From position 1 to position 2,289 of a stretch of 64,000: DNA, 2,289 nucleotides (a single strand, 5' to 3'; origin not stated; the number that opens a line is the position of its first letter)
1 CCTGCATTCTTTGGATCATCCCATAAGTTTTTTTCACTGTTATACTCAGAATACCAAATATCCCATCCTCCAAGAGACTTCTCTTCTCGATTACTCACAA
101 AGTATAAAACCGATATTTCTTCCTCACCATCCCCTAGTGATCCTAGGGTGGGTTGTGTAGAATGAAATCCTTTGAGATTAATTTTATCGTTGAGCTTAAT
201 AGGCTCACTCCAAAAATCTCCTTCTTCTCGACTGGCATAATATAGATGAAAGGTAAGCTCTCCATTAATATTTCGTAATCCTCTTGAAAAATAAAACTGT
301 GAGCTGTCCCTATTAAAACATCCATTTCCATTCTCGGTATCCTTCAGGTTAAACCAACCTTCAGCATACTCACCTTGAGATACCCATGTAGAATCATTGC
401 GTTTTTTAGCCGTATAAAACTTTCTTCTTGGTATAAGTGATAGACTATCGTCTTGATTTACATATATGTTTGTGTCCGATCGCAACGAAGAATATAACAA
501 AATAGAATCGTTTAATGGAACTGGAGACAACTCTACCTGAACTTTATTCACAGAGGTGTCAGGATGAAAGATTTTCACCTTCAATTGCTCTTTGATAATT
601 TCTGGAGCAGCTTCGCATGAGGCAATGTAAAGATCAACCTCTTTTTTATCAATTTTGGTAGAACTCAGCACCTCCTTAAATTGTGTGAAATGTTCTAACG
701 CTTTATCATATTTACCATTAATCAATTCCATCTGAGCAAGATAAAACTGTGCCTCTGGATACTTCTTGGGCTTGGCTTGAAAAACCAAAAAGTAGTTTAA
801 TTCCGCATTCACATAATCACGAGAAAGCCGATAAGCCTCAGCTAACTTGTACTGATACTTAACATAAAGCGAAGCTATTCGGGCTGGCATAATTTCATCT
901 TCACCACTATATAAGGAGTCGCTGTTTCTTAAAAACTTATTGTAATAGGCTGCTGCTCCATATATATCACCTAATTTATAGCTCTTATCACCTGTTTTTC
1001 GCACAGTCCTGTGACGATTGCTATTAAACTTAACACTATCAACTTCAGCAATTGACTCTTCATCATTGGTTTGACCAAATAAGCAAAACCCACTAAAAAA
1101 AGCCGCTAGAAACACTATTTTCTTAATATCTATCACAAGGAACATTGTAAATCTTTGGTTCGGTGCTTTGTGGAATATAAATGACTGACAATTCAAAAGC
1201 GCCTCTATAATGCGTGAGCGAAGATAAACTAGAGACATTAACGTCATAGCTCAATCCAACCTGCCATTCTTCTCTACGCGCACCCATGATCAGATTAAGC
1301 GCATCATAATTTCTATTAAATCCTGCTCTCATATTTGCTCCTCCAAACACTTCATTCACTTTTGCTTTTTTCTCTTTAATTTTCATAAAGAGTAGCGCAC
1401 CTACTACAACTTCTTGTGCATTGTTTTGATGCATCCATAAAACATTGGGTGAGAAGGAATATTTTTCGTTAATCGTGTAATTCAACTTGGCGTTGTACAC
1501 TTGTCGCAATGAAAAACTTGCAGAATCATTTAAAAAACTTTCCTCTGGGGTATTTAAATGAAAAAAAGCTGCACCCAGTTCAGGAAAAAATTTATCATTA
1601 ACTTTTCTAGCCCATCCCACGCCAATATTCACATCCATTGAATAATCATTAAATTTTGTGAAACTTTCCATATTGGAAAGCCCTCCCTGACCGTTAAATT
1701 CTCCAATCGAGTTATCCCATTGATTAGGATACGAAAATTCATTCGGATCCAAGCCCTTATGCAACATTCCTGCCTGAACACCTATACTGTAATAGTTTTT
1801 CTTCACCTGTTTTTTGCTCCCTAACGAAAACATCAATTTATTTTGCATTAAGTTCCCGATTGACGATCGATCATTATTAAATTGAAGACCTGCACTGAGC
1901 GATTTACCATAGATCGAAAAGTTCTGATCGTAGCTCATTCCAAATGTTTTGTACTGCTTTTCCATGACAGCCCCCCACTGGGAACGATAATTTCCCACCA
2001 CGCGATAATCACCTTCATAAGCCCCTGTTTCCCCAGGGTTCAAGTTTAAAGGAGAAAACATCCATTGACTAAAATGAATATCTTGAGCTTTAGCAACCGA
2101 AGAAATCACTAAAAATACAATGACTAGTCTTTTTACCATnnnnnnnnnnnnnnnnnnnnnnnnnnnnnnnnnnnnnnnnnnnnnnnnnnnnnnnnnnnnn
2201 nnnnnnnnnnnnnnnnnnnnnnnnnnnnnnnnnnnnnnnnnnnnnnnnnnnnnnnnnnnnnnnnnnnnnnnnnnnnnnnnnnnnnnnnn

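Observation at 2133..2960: M43 metallopeptidase homologue in the PorP/SprF operon has apparently lost its zinc-binding residues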

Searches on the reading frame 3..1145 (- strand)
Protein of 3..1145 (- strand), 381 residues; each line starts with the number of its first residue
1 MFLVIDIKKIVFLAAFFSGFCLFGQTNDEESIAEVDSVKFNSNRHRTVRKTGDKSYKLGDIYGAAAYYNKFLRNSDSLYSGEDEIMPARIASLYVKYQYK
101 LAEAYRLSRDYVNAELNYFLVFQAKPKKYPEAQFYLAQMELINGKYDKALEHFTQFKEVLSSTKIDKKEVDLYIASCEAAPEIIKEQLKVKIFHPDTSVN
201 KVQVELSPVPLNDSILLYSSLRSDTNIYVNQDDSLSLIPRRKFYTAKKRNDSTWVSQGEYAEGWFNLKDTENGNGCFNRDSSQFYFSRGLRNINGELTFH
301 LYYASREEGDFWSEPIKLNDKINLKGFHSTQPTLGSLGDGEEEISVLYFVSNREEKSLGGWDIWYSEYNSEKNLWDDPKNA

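Call 48: search_protein_families(library=pfam, proteins=[window:3-1145:-], max_evalue=0.01)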
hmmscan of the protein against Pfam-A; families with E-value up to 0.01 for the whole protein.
window:3-1145:- (381 aa): 2 families
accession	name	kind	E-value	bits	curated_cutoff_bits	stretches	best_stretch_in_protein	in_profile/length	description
PF07719.23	TPR_2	-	2.5e-05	24.5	27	1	130-155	1-26/34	Tetratricopeptide repeat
PF13432.12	TPR_16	-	0.003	18.4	32.7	0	130-154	31-55/65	Tetratricopeptide repeat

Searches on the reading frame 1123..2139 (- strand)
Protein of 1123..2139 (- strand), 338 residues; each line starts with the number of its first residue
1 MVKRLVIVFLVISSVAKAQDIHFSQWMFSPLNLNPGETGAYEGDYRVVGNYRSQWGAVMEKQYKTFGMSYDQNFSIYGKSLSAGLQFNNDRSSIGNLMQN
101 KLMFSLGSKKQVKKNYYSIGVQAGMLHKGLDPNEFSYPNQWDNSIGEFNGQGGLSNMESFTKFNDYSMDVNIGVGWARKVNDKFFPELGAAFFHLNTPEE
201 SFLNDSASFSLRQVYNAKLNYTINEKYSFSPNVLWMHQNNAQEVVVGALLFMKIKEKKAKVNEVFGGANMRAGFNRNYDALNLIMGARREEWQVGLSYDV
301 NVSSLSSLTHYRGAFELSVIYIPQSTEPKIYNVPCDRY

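Call 3: search_protein_families(library=pfam, proteins=[window:1123-2139:-], max_evalue=1)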
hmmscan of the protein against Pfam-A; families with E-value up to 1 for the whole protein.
window:1123-2139:- (338 aa): 2 families
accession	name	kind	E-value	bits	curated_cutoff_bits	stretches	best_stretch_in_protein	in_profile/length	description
PF11751.14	PorP_SprF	-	3.7e-30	105.8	22.3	1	17-321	3-273/273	Type IX secretion system membrane protein PorP/SprF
PF22774.2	DNAJC11_beta-barrel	-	0.15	12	27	0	87-130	124-160/227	DNAJC11, beta-barrel domain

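Call 4: search_protein_families(library=ncbifam, proteins=[window:1123-2139:-], max_evalue=1)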
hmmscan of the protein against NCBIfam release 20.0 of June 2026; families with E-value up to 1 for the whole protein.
window:1123-2139:- (338 aa): 1 family
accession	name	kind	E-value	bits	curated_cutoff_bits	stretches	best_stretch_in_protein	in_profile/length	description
TIGR03519.1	T9SS_PorP_fam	subfamily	1e-41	143.3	90.55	1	5-321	8-290/292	PorP/SprF family type IX secretion system membrane protein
